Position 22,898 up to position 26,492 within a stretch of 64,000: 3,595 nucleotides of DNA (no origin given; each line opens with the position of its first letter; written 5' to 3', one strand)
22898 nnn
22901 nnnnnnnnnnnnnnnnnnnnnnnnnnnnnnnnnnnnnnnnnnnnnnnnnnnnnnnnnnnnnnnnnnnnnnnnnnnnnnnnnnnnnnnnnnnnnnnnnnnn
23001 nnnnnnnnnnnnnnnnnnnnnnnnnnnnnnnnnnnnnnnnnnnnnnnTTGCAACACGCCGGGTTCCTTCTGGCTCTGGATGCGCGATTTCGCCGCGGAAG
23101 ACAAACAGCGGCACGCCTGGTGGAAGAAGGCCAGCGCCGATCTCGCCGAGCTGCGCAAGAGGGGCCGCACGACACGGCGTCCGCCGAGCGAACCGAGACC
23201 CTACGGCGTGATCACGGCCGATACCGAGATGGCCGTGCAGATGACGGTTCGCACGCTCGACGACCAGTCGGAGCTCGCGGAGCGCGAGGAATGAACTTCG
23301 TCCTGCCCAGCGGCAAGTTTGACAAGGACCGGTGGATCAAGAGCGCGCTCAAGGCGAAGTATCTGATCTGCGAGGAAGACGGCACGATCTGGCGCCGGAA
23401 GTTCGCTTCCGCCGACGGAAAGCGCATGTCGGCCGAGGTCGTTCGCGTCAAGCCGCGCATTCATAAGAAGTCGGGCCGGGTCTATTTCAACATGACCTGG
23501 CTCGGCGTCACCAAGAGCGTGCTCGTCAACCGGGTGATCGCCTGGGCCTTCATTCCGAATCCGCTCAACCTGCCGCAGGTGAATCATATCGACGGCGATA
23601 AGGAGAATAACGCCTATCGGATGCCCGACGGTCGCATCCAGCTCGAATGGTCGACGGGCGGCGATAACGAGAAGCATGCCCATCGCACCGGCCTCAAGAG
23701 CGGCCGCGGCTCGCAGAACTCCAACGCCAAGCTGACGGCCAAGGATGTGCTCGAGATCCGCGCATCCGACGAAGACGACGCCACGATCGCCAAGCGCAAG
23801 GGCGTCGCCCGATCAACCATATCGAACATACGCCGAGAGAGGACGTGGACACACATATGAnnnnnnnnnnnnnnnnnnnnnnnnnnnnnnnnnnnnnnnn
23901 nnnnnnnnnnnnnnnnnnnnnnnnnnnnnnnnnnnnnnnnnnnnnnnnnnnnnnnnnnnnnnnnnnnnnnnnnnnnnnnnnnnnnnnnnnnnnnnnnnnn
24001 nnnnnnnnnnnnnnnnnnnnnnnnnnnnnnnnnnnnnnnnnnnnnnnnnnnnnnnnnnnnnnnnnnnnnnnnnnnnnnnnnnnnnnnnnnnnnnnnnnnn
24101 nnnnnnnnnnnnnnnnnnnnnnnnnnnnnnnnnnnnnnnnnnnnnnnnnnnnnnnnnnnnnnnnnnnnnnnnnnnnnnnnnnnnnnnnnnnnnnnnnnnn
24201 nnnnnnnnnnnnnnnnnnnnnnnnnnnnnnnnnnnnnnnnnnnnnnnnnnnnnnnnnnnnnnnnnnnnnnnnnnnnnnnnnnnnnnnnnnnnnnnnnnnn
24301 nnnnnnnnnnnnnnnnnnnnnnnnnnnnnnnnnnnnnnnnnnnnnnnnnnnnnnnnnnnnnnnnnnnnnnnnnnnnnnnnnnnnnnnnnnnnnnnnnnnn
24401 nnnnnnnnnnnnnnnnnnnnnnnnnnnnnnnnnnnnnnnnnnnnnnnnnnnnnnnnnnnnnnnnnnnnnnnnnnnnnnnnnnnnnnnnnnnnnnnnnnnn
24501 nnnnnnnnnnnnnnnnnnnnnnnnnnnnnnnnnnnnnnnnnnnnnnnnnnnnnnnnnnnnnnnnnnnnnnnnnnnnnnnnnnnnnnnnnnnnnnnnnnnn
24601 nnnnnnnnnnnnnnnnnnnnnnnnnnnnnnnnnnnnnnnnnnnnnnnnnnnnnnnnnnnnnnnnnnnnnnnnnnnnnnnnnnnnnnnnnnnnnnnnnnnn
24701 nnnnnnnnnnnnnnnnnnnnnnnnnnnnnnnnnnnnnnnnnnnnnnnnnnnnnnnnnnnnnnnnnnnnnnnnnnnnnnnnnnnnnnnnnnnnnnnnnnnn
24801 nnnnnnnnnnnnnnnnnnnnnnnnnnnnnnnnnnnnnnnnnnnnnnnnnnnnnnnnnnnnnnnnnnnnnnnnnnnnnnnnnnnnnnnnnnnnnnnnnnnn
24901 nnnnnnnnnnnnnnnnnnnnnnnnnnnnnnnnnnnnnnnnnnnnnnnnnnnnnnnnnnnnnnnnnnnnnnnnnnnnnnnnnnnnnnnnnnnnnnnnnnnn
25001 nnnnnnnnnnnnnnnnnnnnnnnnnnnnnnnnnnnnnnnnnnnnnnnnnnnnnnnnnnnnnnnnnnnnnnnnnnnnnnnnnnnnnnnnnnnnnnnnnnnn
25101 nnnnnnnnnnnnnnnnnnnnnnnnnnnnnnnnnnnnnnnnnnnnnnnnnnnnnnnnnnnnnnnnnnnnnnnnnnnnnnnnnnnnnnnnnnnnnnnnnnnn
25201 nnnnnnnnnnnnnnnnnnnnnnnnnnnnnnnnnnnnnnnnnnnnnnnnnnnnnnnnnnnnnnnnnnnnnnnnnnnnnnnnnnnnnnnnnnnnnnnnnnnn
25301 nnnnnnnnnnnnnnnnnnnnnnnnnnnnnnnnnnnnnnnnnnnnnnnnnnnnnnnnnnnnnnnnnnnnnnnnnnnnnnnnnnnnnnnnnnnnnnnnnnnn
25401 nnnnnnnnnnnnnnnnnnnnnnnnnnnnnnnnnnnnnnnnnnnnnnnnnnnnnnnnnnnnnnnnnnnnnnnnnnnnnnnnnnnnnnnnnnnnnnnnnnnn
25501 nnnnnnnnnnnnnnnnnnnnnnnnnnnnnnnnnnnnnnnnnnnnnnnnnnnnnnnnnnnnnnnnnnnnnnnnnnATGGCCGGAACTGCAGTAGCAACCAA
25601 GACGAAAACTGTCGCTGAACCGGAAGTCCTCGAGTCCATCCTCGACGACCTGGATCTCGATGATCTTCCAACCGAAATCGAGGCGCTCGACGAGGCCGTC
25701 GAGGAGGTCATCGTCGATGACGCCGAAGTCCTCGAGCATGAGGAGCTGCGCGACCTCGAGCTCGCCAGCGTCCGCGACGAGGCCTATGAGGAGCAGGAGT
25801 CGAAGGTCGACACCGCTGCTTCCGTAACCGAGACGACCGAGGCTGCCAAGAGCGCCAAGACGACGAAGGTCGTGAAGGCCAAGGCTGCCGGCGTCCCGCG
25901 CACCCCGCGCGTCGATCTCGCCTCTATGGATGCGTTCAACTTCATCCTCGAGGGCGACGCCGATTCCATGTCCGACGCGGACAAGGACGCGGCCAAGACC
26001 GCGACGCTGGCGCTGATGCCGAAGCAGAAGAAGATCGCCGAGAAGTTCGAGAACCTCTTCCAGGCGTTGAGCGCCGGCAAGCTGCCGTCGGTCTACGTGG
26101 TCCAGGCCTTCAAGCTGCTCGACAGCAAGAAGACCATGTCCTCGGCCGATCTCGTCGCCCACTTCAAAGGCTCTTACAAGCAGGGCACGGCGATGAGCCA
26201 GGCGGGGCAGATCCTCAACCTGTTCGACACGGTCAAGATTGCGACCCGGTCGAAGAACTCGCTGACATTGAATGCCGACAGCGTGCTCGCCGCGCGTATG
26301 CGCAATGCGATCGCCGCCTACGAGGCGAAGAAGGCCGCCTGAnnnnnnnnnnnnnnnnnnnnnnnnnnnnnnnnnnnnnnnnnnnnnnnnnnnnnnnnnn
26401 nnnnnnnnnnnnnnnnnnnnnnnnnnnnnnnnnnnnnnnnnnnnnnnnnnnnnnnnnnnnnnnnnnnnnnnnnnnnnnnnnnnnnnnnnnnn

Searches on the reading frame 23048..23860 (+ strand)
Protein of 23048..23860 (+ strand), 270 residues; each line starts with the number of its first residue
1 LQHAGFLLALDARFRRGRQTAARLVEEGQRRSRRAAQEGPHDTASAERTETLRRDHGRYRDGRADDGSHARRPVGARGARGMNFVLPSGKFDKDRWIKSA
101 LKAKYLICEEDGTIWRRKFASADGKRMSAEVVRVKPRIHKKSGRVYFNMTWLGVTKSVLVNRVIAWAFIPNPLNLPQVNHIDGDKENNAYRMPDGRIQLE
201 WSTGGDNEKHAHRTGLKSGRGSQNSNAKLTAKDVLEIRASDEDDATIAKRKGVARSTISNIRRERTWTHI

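Call 109: search_protein_families(library=pfam, proteins=[window:23048-23860:+], max_evalue=0.001)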
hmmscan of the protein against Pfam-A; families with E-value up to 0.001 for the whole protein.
window:23048-23860:+ (270 aa): 0 families

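Call 110: search_protein_families(library=phrogs, proteins=[window:23048-23860:+], max_evalue=0.001)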
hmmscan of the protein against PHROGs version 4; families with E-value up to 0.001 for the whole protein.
window:23048-23860:+ (270 aa): 5 families
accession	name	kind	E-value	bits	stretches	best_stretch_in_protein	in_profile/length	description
phrog_59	-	DNA, RNA and nucleotide metabolism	7.7e-29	102.3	1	107-270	151-275/423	HNH endonuclease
phrog_959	-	DNA, RNA and nucleotide metabolism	3.6e-16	60.2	1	107-222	19-117/138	HNH endonuclease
phrog_37683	-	unknown function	1.1e-09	38.8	1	135-268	139-269/279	-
phrog_1492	-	DNA, RNA and nucleotide metabolism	0.00012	22.3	1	133-189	87-143/414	HNH endonuclease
phrog_17657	-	DNA, RNA and nucleotide metabolism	0.00019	22.2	1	137-190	99-159/168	HNH endonuclease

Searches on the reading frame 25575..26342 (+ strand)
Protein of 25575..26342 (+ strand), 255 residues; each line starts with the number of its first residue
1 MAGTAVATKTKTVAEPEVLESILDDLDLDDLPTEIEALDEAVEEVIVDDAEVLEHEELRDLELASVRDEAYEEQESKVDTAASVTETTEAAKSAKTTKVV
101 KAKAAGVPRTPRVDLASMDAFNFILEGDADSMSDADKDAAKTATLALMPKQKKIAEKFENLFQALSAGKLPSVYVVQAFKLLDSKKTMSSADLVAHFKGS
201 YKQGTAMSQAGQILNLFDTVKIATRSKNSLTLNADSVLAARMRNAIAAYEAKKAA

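Call 109: search_protein_families(library=pfam, proteins=[window:25575-26342:+], max_evalue=0.001)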
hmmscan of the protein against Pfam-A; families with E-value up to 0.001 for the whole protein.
window:25575-26342:+ (255 aa): 0 families

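Call 110: search_protein_families(library=phrogs, proteins=[window:25575-26342:+], max_evalue=0.001)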
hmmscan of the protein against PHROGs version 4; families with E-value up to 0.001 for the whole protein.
window:25575-26342:+ (255 aa): 2 families
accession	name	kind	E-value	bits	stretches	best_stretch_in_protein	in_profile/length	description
phrog_5235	-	unknown function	9.4e-44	151.1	1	15-244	54-269/274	-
phrog_3932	-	unknown function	4.7e-13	50.2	1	21-247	61-306/310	-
